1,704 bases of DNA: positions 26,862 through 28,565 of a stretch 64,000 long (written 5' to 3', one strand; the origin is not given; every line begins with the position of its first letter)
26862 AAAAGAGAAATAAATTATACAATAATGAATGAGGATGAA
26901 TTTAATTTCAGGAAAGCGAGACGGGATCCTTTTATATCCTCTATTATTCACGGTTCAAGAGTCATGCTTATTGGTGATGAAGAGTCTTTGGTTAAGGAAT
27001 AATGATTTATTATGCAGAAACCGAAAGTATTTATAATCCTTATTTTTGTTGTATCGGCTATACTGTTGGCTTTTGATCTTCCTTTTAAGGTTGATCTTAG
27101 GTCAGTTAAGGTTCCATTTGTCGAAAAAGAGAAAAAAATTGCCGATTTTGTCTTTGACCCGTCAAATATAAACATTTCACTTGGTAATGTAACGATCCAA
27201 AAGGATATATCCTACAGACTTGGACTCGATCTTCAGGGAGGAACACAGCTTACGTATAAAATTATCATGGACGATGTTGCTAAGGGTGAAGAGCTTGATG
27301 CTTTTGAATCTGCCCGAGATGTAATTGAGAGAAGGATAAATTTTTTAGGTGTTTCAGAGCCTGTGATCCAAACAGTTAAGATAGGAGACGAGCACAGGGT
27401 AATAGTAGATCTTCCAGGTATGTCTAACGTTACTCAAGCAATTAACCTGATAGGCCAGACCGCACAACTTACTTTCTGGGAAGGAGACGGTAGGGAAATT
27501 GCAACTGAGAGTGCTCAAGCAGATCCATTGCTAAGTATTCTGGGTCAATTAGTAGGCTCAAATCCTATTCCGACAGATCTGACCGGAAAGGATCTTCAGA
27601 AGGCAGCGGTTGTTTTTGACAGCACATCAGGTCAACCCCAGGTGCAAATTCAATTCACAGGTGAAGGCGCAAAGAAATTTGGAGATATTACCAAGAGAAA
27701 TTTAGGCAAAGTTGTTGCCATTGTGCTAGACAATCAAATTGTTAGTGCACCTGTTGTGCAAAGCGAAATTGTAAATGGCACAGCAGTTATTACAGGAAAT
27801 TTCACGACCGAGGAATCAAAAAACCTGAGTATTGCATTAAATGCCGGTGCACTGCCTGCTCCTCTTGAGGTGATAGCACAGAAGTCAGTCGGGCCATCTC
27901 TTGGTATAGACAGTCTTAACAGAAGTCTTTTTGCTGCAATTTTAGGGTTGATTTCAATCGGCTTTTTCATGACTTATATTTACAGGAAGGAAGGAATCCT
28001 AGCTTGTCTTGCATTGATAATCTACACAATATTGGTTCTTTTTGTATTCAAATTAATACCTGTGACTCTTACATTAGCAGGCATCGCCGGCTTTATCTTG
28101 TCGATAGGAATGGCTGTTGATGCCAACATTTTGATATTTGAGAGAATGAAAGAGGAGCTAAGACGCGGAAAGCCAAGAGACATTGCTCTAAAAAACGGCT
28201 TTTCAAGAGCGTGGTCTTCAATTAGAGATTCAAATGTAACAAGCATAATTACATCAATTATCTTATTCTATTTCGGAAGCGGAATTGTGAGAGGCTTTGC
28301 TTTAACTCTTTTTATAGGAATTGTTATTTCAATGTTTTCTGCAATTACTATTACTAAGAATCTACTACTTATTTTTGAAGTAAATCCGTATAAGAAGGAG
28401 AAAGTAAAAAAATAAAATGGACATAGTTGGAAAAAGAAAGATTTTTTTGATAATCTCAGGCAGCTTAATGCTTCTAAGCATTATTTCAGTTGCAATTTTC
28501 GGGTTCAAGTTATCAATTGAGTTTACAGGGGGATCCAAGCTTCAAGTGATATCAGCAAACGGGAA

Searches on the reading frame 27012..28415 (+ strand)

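Call 69: search_protein_families(library=pfam, proteins=[window:27012-28415:+], max_evalue=0.001)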
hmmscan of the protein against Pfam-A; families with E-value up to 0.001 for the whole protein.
window:27012-28415:+ (467 aa): 4 families
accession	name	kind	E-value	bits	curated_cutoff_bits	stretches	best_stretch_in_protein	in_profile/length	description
PF22599.2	SecDF_P1_head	-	2.4e-33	114.9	27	1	190-283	21-114/114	SecDF, P1 head subdomain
PF21760.3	SecD_1st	-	2.7e-18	65.6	27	1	99-158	2-58/60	Protein translocase subunit SecDF, P1 domain, N-terminal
PF02355.23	SecD_SecF_C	-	1.8e-16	60.6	20.5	1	285-455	13-186/189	Protein export membrane protein SecD/SecF, C-terminal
PF03176.21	MMPL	-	4.5e-10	39.4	20.5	1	339-452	187-299/333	MMPL family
